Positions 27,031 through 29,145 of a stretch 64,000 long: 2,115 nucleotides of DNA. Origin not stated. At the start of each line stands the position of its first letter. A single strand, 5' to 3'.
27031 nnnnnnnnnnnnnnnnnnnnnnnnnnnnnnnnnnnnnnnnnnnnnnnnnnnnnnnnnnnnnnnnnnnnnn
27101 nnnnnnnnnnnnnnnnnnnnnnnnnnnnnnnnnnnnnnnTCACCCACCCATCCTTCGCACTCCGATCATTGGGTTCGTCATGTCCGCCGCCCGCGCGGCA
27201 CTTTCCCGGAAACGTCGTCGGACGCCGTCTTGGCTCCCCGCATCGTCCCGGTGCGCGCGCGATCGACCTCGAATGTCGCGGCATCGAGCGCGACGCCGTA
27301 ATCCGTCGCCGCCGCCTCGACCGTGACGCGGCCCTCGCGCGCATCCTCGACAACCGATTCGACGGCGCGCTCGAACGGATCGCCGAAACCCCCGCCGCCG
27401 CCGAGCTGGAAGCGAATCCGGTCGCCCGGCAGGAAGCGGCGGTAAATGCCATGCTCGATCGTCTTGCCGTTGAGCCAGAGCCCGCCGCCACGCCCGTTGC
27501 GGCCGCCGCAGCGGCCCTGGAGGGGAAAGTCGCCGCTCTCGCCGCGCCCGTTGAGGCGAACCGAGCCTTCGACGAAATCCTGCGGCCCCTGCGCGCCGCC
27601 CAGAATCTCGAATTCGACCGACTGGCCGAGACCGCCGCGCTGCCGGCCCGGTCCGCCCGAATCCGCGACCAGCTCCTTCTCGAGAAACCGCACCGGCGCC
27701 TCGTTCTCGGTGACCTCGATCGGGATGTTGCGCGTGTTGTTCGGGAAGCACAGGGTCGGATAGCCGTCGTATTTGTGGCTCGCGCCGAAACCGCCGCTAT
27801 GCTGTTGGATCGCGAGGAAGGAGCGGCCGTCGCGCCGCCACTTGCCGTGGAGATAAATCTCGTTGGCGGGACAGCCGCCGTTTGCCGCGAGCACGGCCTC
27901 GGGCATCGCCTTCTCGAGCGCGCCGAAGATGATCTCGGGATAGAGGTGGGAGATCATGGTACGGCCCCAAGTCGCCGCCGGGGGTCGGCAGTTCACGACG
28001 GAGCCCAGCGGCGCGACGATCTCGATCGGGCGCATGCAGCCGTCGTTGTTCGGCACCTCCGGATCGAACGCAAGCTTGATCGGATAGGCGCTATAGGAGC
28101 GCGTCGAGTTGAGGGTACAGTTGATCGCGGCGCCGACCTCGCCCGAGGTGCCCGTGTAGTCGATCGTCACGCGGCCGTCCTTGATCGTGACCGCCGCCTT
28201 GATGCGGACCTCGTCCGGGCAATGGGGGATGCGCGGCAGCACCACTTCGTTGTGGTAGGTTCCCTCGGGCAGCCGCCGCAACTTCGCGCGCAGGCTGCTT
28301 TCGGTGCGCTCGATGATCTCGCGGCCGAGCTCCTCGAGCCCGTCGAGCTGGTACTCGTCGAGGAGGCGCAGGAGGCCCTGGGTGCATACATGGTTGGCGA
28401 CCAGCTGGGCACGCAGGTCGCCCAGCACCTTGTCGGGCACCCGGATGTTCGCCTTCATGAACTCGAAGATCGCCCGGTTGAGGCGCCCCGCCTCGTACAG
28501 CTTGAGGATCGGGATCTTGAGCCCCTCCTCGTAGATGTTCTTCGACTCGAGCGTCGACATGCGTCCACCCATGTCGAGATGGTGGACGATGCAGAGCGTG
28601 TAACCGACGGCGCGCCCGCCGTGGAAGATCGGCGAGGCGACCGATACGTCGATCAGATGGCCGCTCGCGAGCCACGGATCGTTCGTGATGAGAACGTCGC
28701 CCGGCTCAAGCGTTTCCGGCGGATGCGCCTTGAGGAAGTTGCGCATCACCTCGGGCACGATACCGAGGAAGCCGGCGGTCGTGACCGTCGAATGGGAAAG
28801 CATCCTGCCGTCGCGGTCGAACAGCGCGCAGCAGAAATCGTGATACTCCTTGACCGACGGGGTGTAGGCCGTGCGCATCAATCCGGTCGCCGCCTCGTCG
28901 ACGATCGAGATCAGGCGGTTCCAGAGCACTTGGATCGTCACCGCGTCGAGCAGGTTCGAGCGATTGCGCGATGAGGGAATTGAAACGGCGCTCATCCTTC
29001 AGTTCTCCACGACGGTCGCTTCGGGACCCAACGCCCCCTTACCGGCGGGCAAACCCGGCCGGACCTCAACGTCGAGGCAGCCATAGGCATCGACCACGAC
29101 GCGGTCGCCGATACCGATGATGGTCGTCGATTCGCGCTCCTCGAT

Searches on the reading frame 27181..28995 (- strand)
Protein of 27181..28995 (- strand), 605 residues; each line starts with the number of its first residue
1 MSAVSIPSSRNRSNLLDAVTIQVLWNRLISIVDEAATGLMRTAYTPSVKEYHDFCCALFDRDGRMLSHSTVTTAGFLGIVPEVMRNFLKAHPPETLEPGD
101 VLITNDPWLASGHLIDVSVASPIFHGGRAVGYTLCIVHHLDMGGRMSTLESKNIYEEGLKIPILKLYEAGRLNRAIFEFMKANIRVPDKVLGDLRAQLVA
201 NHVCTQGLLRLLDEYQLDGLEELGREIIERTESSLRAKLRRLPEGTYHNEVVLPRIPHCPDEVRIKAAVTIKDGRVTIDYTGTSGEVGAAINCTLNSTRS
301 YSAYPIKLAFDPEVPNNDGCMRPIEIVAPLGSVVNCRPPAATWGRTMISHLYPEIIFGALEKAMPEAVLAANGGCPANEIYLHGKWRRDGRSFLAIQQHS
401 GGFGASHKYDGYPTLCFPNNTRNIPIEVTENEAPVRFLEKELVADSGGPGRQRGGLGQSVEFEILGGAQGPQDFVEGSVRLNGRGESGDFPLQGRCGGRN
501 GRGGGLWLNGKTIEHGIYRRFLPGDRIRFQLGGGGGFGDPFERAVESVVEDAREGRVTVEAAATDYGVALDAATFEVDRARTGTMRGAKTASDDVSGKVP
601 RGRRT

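Call 5: search_protein_families(library=pfam, proteins=[window:27181-28995:-])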
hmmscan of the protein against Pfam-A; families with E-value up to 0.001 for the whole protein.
window:27181-28995:- (605 aa): 1 family
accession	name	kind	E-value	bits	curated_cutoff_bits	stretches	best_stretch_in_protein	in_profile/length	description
PF02538.19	Hydantoinase_B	-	2.7e-143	478.6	26.8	1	17-540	1-519/519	Hydantoinase B/oxoprolinase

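Call 6: search_protein_families(library=ncbifam, proteins=[window:27181-28995:-])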
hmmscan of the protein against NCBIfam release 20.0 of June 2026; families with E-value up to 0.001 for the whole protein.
window:27181-28995:- (605 aa): 2 families
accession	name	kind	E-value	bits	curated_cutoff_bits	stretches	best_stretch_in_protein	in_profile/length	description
NF050157.1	CapLactmsBetCapB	equivalog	2.5e-68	230.8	1000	1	17-583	2-572/577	caprolactamase subunit beta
NF042976.1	AcphenoCarb_ApcD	equivalog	2.2e-30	105.6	1500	2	11-458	24-483/685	acetophenone carboxylase subunit delta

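Call 43: find_homologous_proteins(query=window:27181-28995:-, max_evalue=1e-100)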
Query window:27181-28995:- (605 aa): 2165 proteins with E <= 1e-100 among 8000 candidates; the best 120 are listed.
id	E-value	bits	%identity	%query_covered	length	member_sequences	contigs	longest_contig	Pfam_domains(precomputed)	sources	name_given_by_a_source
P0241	0.0e+0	1226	88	99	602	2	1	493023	PF02538.20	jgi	jgi:N-methylhydantoinase B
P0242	0.0e+0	1099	79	97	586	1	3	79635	PF02538.20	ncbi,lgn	-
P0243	0.0e+0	1097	79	98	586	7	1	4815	PF02538.20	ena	-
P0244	0.0e+0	1092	80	96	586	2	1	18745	PF02538.20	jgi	jgi:N-methylhydantoinase B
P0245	0.0e+0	1084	80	95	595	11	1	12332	PF02538.20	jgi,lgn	jgi:N-methylhydantoinase B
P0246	0.0e+0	1083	81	94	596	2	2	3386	PF02538.20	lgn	-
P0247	0.0e+0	1080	80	95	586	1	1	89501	PF02538.20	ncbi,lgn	-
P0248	0.0e+0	1073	80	95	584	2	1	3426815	PF02538.20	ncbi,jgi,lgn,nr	ncbi:MAG: N-methylhydantoinase B [Pseudolabrys sp.]|jgi:N-methylhydantoinase B|nr:N-methylhydantoina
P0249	0.0e+0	1065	79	95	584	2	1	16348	PF02538.20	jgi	jgi:N-methylhydantoinase B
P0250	0.0e+0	1050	76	98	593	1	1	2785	PF02538.20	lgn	-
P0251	0.0e+0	1029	77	95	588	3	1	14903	PF02538.20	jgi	jgi:N-methylhydantoinase B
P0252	0.0e+0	1024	74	94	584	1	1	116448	PF02538.20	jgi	jgi:N-methylhydantoinase B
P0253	1.8e-292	989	72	95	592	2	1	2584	PF02538.20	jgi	-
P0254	3.6e-285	965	72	94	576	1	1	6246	PF02538.20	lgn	-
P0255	7.0e-285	964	72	95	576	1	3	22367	PF02538.20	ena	-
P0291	1.6e-277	940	70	94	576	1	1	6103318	PF02538.20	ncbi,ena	-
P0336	1.9e-269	913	67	96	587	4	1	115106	PF02538.20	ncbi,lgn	-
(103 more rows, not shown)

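Call 44: find_encoding_contigs(protein=P0248, flank=10000, max_places=1)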
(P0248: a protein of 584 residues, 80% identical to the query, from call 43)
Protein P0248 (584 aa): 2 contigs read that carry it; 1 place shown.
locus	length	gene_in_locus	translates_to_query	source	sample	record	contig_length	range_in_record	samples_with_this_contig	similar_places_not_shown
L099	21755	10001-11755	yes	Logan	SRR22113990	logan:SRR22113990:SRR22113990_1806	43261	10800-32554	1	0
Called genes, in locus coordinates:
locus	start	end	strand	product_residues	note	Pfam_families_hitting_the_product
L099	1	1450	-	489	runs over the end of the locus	PF01425:Amidase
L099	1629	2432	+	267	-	PF09339:HTH_IclR, PF01614:IclR_C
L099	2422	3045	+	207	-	PF03737:RraA-like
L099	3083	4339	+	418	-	PF00330:Aconitase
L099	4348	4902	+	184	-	-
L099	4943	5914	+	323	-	PF03480:DctP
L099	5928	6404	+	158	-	PF04290:DctQ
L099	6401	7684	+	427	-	PF06808:DctM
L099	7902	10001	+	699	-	PF05378:Hydant_A_N, PF01968:Hydantoinase_A, PF19278:Hydant_A_C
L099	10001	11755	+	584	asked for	PF02538:Hydantoinase_B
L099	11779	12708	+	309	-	PF00528:BPD_transp_1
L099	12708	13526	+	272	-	PF00528:BPD_transp_1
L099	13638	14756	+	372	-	PF10518:TAT_signal (faint), PF01547:SBP_bac_1 (weak), PF13416:SBP_bac_8, PF13343:SBP_bac_6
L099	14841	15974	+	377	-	PF00005:ABC_tran, PF08402:TOBE_2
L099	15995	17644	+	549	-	PF09339:HTH_IclR, PF01614:IclR_C, PF16868:NMT1_3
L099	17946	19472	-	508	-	PF01494:FAD_binding_3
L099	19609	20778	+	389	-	PF00108:Thiolase_N, PF02803:Thiolase_C, PF22691:Thiolase_C_1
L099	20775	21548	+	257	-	PF00106:adh_short, PF08659:KR, PF13561:adh_short_C2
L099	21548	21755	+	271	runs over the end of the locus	PF00378:ECH_1, PF16113:ECH_2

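Call 45: find_encoding_contigs(protein=P0291, flank=10000, max_places=1)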
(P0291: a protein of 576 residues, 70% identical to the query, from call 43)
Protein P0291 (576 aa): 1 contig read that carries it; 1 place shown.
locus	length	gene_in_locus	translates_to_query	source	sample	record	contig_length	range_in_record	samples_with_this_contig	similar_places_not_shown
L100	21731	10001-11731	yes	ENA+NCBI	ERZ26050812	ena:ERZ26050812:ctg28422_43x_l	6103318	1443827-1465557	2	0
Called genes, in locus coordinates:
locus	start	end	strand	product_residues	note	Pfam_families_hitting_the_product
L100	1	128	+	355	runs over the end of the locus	PF02615:Ldh_2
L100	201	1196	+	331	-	-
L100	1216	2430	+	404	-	PF04909:Amidohydro_2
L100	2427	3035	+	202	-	PF13417:GST_N_3, PF13409:GST_N_2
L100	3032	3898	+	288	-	PF00753:Lactamase_B, PF12706:Lactamase_B_2 (faint)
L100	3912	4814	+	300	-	PF03446:NAD_binding_2, PF03807:F420_oxidored, PF14833:NAD_binding_11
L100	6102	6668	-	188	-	PF01292:Ni_hydr_CYTB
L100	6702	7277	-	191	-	PF04264:YceI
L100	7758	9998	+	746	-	PF05378:Hydant_A_N, PF01968:Hydantoinase_A, PF19278:Hydant_A_C (weak)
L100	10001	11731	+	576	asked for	PF02538:Hydantoinase_B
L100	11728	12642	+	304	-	PF00528:BPD_transp_1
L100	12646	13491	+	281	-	PF00528:BPD_transp_1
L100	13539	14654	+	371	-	PF01547:SBP_bac_1, PF13416:SBP_bac_8, PF13343:SBP_bac_6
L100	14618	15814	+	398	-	PF00005:ABC_tran, PF13304:AAA_21 (faint), PF08402:TOBE_2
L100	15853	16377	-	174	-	-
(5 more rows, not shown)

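Call 47: search_dna_similar(query=window:27181-28995:-, collection=plasmids, mode=protein, max_rows=15)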
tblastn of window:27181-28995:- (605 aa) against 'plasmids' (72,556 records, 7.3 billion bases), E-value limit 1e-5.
Records with a match: 936; places in all: 1301; records where one place covers at least 80% of the query: 366.
Best place of each record, by identity: <60% 936.
By first word of the organism name: Agrobacterium 173; Rhizobium 161; Sinorhizobium 117; Pseudosulfitobacter 49; Paracoccus 30; Rhodococcus 22; Sulfitobacter 20; Ensifer 15; Paraburkholderia 14; Shinella 13; and 106 more.
By predicted mobility (MOB-suite, as given by PLSDB): non-mobilizable 537; conjugative 280; mobilizable 119.
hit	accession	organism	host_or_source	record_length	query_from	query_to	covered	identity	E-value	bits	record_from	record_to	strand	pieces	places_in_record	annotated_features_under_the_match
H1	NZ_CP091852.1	Terrarubrum flagellatum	cell culture,forest soil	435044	7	573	94%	38.2%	4e-97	332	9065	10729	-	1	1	hydantoinase B/oxoprolinase family protein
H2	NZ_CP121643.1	Rhizobium sp. CC1099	Onobrychis viciifolia,cell culture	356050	13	567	92%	37.6%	2e-96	331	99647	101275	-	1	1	hydantoinase B/oxoprolinase family protein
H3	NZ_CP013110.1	Sinorhizobium americanum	Vachellia farnesiana,cell culture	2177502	19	573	92%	37.3%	3e-86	301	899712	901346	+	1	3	record has no annotation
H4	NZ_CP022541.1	Antarctobacter heliothermus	Skeletonema marinoi strain ST54,Cell ...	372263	16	567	91%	37.4%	2e-94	325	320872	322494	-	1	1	hydantoinase B/oxoprolinase family protein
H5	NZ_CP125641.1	Rhizobium sp. BT03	Phaseolus vulgaris,Pure culture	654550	2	567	94%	36.5%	6e-85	297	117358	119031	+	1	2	hydantoinase B/oxoprolinase family protein | hydantoinase/oxoprolinase family protein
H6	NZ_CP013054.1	Sinorhizobium americanum CCGM7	Phaseolus vulgaris,root nodules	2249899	19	569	91%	37.3%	5e-87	303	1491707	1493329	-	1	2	none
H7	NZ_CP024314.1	Rhizobium sp. NXC24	Phaseolus vulgaris,cell culture,plant ...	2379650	19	567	91%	37.4%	8e-88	305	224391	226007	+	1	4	record has no annotation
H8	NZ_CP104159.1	Rhizobium sp. CB3060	Leucaena leucocephala,cell culture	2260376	19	567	91%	37.4%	1e-87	305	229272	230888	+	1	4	record has no annotation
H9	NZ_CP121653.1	Rhizobium sp. CB3171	Calliandra calothyrsus,cell culture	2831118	19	567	91%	37.4%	1e-87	305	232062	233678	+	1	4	record has no annotation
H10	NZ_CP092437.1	Rhizobium sp. K102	Phaseolus vulgaris,Cell culture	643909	2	567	94%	36.3%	2e-85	298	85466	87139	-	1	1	hydantoinase B/oxoprolinase family protein | hydantoinase/oxoprolinase family protein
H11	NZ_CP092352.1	Rhizobium sp. C104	Cell culture,nodule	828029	2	567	94%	36.3%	2e-83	293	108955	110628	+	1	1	hydantoinase B/oxoprolinase family protein | hydantoinase/oxoprolinase family protein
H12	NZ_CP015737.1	Shinella sp. HZN7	-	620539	19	569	91%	37.1%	6e-85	297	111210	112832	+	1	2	hydantoinase B/oxoprolinase family protein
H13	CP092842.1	Bradyrhizobium sp. 62B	Arachis hypogaea L.,cell ...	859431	16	567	91%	36.9%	3e-96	330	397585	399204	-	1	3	hydantoinase B/oxoprolinase family protein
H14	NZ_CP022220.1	Bradyrhizobium guangxiense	peanut,cell culture,roots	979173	16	567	91%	36.9%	1e-95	328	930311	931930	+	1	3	hydantoinase B/oxoprolinase family protein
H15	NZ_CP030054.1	Bradyrhizobium guangzhouense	Arachis hypogaea,Microbe,nodule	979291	16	567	91%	36.9%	1e-95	328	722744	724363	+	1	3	hydantoinase B/oxoprolinase family protein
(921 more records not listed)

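Call 60: find_encoding_contigs(protein=P0242, flank=10000, max_places=1)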
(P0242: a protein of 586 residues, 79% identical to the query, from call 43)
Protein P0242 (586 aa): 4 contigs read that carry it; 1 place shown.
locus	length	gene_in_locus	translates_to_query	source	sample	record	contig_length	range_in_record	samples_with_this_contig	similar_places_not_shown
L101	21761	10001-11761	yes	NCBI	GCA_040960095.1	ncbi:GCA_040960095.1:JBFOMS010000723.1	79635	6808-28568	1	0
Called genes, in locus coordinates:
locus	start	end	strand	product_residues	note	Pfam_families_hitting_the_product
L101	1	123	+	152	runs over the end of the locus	PF00171:Aldedh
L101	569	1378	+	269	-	PF09339:HTH_IclR, PF01047:MarR (weak), PF01614:IclR_C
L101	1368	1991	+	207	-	PF03737:RraA-like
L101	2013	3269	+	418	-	PF00330:Aconitase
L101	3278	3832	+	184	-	-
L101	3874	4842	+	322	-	PF03480:DctP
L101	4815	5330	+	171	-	PF04290:DctQ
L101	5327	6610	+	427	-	PF06808:DctM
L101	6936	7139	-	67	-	-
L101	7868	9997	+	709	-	PF05378:Hydant_A_N, PF01968:Hydantoinase_A, PF19278:Hydant_A_C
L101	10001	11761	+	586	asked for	PF02538:Hydantoinase_B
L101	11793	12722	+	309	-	PF00528:BPD_transp_1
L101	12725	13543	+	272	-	PF00528:BPD_transp_1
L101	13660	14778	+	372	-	PF01547:SBP_bac_1 (weak), PF13416:SBP_bac_8, PF13343:SBP_bac_6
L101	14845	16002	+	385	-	PF00005:ABC_tran, PF13304:AAA_21 (faint), PF08402:TOBE_2 (weak)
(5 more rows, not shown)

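Call 61: find_encoding_contigs(protein=P0252, flank=10000, max_places=1)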
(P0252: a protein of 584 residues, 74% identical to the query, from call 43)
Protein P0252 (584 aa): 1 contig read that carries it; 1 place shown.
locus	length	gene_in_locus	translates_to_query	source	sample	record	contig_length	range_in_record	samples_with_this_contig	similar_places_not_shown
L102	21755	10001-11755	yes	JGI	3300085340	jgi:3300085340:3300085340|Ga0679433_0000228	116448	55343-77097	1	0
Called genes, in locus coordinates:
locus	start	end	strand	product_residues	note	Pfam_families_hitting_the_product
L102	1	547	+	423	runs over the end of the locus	PF02225:PA, PF04389:Peptidase_M28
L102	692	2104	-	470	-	PF00753:Lactamase_B, PF23023:Anti-Pycsar_Apyc1 (weak), PF12706:Lactamase_B_2 (weak), PF16661:Lactamase_B_6, PF10996:Beta-Casp, PF07521:RMMBL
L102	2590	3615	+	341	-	PF03480:DctP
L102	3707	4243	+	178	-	PF04290:DctQ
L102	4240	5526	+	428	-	PF06808:DctM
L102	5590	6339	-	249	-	PF00106:adh_short, PF01370:Epimerase (weak), PF08659:KR, PF13561:adh_short_C2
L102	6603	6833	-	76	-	-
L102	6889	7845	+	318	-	PF01063:Aminotran_4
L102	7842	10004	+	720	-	PF05378:Hydant_A_N, PF01968:Hydantoinase_A, PF19278:Hydant_A_C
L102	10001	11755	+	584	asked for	PF02538:Hydantoinase_B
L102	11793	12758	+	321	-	PF00248:Aldo_ket_red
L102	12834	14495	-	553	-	PF02538:Hydantoinase_B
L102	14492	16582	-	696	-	PF05378:Hydant_A_N, PF01968:Hydantoinase_A, PF19278:Hydant_A_C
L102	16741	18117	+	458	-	PF01565:FAD_binding_4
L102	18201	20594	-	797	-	PF01315:Ald_Xan_dh_C, PF02738:MoCoBD_1, PF20256:MoCoBD_2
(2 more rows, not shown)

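Call 62: find_encoding_contigs(protein=P0336, flank=10000, max_places=1)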
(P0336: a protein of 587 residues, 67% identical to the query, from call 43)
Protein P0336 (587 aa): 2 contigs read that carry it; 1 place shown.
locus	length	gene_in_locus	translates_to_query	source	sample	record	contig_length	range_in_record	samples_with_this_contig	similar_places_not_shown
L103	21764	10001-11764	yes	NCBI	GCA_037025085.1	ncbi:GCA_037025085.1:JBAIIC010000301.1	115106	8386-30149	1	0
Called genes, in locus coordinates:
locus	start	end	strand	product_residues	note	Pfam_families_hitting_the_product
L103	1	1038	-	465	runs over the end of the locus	PF01546:Peptidase_M20, PF07687:M20_dimer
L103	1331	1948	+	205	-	PF03737:RraA-like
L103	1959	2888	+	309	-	PF00528:BPD_transp_1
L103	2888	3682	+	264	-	PF00528:BPD_transp_1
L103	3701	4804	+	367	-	PF13416:SBP_bac_8, PF13343:SBP_bac_6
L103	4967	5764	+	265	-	PF00392:GntR, PF07702:UTRA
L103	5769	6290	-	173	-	-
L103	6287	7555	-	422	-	PF00330:Aconitase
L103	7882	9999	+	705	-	PF05378:Hydant_A_N, PF01968:Hydantoinase_A, PF19278:Hydant_A_C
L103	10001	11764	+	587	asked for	PF02538:Hydantoinase_B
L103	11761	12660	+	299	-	PF00528:BPD_transp_1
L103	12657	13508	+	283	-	PF00528:BPD_transp_1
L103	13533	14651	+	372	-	PF01547:SBP_bac_1 (weak), PF13416:SBP_bac_8, PF13343:SBP_bac_6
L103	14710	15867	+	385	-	PF00005:ABC_tran, PF13304:AAA_21 (faint), PF08402:TOBE_2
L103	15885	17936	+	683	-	PF05378:Hydant_A_N, PF01968:Hydantoinase_A, PF19278:Hydant_A_C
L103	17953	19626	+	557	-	PF02538:Hydantoinase_B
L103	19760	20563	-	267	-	-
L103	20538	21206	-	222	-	PF04955:HupE_UreJ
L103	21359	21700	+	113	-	-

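Call 70: find_encoding_contigs(protein=P0241, flank=10000, max_places=1)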
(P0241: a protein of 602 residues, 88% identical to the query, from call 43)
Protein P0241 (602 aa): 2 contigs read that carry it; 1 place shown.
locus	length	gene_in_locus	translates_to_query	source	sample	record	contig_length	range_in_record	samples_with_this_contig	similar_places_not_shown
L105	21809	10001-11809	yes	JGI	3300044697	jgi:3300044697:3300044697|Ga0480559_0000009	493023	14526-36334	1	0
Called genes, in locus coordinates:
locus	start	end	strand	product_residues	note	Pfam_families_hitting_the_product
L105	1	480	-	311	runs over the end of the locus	PF02423:OCD_Mu_crystall, PF01488:Shikimate_DH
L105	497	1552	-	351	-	PF05544:Pro_racemase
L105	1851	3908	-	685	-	PF05378:Hydant_A_N, PF01968:Hydantoinase_A, PF19278:Hydant_A_C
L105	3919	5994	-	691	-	PF02538:Hydantoinase_B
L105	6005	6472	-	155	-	PF13577:SnoaL_4, PF00866:Ring_hydroxyl_B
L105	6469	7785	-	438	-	PF00355:Rieske, PF00848:Ring_hydroxyl_A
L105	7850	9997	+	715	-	PF05378:Hydant_A_N, PF01968:Hydantoinase_A, PF19278:Hydant_A_C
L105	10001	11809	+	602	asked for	PF02538:Hydantoinase_B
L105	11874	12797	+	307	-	PF00528:BPD_transp_1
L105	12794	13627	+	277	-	PF00528:BPD_transp_1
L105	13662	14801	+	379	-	PF13416:SBP_bac_8, PF13343:SBP_bac_6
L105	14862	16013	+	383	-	PF00005:ABC_tran, PF13304:AAA_21 (faint), PF08402:TOBE_2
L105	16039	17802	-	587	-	PF09339:HTH_IclR, PF01614:IclR_C, PF16868:NMT1_3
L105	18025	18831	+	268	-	PF09339:HTH_IclR, PF01614:IclR_C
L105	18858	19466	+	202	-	PF03737:RraA-like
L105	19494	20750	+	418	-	PF00330:Aconitase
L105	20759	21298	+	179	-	-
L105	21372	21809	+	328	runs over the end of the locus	PF03480:DctP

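Call 78: search_solved_structures(query=window:27181-28995:-, max_evalue=0.00001)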
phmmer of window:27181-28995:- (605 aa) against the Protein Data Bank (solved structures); distinct sequences matched with E-value up to 0.00001: 5.
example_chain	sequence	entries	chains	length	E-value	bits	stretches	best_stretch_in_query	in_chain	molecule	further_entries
7hk5_A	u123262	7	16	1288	1.9e-68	234.3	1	14-586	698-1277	N-methylhydantoinase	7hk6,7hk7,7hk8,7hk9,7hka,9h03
6yra_B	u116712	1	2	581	1.4e-52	181.8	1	14-587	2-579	Hydantoinase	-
5l9w_A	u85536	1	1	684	3.1e-26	94.8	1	16-459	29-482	Acetophenone carboxylase delta subunit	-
5svb_A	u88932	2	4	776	2e-15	59.1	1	22-459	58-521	Acetone carboxylase alpha subunit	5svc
5m45_A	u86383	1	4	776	3.3e-15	58.4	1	22-459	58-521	Acetone carboxylase alpha subunit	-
